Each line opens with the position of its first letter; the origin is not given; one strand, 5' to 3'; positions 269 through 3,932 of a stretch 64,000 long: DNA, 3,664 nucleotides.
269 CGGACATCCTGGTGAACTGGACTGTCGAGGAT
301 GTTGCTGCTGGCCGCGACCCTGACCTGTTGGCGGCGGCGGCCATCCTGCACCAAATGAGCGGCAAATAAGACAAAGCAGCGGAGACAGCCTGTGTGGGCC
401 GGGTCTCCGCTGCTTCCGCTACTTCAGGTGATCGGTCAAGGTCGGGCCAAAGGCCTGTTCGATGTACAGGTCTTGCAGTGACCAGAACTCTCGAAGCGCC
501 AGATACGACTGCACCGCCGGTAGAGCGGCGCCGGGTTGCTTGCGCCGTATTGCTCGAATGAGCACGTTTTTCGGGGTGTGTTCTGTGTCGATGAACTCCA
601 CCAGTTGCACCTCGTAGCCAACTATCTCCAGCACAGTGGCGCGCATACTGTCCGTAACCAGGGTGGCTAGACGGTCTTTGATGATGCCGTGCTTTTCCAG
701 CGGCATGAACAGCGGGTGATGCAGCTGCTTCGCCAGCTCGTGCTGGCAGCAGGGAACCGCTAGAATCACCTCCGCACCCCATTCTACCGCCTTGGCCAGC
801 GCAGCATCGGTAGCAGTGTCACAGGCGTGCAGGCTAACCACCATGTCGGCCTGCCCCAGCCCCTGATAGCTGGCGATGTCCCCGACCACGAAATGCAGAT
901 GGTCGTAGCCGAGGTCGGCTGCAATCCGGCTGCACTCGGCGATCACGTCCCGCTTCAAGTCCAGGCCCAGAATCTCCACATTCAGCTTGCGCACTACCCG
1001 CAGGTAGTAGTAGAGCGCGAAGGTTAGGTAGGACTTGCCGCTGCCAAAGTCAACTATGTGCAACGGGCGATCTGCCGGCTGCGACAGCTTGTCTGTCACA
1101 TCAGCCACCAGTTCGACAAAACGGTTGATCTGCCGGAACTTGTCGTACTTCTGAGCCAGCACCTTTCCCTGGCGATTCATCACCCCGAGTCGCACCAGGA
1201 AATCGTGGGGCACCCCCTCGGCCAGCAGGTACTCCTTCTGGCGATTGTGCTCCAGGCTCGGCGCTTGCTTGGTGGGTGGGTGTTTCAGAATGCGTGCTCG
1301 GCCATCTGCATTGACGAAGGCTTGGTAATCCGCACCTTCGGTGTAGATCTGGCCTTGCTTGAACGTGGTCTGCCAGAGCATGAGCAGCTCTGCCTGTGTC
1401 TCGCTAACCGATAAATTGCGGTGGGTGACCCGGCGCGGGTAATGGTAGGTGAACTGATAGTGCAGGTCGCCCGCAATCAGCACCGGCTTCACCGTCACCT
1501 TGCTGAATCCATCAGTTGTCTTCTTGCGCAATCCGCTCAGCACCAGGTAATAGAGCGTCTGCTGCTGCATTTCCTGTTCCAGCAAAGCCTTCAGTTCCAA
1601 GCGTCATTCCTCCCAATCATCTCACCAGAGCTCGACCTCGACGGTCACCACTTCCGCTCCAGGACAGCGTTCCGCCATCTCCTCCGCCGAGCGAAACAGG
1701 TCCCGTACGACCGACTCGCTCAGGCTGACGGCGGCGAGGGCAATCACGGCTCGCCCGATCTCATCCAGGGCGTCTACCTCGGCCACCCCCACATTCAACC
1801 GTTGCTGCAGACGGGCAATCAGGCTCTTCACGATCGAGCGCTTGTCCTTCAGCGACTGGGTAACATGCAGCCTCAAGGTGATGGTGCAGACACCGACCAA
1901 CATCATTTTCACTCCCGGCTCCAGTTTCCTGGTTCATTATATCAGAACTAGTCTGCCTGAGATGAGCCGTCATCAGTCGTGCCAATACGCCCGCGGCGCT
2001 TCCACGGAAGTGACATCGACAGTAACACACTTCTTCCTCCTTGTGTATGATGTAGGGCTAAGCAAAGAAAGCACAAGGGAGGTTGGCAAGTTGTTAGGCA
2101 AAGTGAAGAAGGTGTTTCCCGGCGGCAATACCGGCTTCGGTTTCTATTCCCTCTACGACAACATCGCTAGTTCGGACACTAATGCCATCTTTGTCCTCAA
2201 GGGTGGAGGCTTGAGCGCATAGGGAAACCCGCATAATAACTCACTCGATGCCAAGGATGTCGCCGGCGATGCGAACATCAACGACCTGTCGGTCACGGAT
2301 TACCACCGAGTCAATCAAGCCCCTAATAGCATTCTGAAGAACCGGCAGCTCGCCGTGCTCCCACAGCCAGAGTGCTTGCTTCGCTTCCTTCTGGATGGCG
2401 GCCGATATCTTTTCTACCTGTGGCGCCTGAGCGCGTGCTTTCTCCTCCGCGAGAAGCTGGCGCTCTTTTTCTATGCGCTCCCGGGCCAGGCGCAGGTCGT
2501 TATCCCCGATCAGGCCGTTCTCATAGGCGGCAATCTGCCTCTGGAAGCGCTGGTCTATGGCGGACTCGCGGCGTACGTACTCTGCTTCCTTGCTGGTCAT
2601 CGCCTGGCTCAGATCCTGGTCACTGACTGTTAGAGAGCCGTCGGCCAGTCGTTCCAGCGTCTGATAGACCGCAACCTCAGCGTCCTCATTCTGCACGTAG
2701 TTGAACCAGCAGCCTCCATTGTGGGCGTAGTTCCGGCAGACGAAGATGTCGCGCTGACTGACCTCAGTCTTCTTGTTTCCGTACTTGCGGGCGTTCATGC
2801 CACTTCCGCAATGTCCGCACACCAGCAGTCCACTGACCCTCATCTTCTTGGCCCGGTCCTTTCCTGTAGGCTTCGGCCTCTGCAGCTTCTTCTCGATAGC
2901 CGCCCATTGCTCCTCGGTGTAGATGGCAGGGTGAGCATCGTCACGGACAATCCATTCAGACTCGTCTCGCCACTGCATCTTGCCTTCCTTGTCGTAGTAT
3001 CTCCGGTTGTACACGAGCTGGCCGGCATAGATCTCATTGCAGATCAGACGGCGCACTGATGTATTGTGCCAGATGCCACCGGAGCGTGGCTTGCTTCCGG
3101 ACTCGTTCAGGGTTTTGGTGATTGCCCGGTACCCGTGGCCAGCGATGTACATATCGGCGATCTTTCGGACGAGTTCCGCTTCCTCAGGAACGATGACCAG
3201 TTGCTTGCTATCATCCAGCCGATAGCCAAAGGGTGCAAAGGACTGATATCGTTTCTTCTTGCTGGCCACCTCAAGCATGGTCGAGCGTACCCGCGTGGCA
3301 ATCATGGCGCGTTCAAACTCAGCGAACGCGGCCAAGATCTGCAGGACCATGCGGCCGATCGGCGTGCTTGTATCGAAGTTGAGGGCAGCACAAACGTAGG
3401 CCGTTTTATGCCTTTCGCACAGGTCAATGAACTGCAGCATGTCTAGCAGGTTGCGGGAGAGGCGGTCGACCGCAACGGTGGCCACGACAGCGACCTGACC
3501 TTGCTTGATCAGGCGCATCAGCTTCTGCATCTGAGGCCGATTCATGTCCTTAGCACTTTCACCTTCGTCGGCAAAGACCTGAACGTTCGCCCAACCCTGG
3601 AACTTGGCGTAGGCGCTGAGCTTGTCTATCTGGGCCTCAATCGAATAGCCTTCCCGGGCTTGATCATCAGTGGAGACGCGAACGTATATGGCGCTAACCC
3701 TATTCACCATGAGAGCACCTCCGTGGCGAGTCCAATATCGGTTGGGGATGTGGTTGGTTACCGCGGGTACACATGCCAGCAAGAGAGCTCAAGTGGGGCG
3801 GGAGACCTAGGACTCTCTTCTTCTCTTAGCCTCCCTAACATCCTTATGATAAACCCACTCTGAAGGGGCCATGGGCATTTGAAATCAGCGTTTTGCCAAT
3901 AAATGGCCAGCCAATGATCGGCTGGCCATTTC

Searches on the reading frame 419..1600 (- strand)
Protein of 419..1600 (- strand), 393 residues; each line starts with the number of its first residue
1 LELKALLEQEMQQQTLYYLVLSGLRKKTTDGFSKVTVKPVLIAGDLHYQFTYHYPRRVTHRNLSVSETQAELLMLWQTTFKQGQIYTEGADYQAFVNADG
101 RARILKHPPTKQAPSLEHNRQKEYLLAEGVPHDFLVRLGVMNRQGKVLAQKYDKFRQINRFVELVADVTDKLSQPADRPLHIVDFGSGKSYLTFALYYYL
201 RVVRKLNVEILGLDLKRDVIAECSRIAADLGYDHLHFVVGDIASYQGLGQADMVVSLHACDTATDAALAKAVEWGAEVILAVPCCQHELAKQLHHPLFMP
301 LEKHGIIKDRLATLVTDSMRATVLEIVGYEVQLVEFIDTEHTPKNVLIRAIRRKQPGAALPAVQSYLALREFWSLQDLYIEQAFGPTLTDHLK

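Call 8: search_protein_families(library=pfam, proteins=[window:419-1600:-], max_evalue=0.01)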
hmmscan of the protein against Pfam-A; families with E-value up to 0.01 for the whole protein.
window:419-1600:- (393 aa): 5 families
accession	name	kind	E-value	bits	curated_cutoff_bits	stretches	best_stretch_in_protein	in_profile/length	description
PF13679.12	Methyltransf_32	-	1.4e-40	139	27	1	153-292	1-143/143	Methyltransferase domain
PF13847.12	Methyltransf_31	-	1.3e-09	38.3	27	1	180-265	5-89/145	Methyltransferase domain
PF13649.12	Methyltransf_25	-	2.4e-05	25.4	27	1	182-271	1-89/97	Methyltransferase domain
PF05206.20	TRM13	-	0.00026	21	26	0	313-349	219-255/257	Methyltransferase TRM13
PF08242.18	Methyltransf_12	-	0.0098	17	30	0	183-263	1-78/98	Methyltransferase domain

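Call 10: search_protein_families(library=padloc, proteins=[window:419-1600:-], max_evalue=0.01)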
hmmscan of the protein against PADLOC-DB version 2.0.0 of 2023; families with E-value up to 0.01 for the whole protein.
window:419-1600:- (393 aa): 2 families
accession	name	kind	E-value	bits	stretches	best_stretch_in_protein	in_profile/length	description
PDLC04134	mad2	-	1.9e-08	31.6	1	176-282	289-396/492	mads_2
PDLC03226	MTase_II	-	0.007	13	1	163-250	27-116/579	Type II methyltransferase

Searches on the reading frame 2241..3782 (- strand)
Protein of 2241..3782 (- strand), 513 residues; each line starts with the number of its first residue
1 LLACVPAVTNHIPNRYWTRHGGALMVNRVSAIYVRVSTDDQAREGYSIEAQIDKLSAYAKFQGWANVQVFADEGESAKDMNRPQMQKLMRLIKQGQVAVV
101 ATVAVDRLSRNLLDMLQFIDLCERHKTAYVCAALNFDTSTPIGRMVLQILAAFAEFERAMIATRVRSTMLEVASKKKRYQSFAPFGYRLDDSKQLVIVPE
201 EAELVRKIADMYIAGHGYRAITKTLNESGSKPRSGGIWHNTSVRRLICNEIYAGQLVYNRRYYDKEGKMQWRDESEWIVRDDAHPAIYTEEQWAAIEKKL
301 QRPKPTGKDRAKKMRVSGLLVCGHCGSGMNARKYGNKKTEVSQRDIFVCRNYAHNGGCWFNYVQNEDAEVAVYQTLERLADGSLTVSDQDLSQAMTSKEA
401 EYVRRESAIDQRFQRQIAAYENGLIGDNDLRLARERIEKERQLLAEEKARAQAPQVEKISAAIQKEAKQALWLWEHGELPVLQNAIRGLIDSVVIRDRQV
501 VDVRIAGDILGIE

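Call 8: search_protein_families(library=pfam, proteins=[window:2241-3782:-], max_evalue=0.01)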
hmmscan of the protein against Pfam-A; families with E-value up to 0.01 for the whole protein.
window:2241-3782:- (513 aa): 3 families
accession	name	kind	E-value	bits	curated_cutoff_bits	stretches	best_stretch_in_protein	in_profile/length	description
PF00239.26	Resolvase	-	3.4e-37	128.2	23.3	1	31-176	2-143/145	Resolvase, N terminal domain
PF07508.19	Recombinase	-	3.8e-25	88.5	21.1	1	199-301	1-100/102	Recombinase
PF13408.12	Zn_ribbon_recom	-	3.3e-10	40.6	25.3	1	317-376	3-57/58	Recombinase zinc beta ribbon domain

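Call 9: search_protein_families(library=ncbifam, proteins=[window:2241-3782:-], max_evalue=0.01)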
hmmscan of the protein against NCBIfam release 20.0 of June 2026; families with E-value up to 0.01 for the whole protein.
window:2241-3782:- (513 aa): 7 families
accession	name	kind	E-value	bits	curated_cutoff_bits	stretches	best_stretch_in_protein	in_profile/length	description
NF047343.1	SCCmet_CcrB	equivalog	5.6e-54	183.7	900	1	29-366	8-350/542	cassette chromosome recombinase CcrB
NF041201.1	recomb_XisF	equivalog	4.9e-52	177.4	375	1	33-497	4-464/465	fdxN element excision recombinase XisF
NF047347.1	SCCmet_CcrC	equivalog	1.2e-36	126.4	900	1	29-410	4-393/558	cassette chromosome recombinase CcrC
NF047344.1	SCCmet_CcrA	equivalog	1e-31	110.5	700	1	32-411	6-350/442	cassette chromosome recombinase CcrA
NF049883.1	resolv_YneB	equivalog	5.1e-11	42.4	175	1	31-173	3-143/211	YneB family resolvase-like protein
NF033518.0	transpos_IS607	equivalog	7e-11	42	110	1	30-119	56-141/187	IS607 family transposase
NF009949.0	PRK13413.1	equivalog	3.3e-09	36.7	272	1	33-169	5-135/203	master DNA invertase Mpi family serine-type recombinase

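Call 10: search_protein_families(library=padloc, proteins=[window:2241-3782:-], max_evalue=0.01)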
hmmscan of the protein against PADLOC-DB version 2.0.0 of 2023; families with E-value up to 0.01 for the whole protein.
window:2241-3782:- (513 aa): 0 families

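Call 40: search_protein_families(library=phrogs, proteins=[window:2241-3782:-], max_evalue=0.001)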
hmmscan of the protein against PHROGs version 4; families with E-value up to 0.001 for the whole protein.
window:2241-3782:- (513 aa): 4 families
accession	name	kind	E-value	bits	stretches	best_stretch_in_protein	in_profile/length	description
phrog_95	-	integration and excision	8.1e-115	385.8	1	31-504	91-564/651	integrase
phrog_125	-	DNA, RNA and nucleotide metabolism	4.1e-38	132.4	1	31-302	23-250/254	DNA invertase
phrog_6620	-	integration and excision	1.4e-09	38.9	1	28-129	56-150/201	transposase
phrog_7701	-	DNA, RNA and nucleotide metabolism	6.1e-05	24.3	1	183-258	4-69/137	DNA invertase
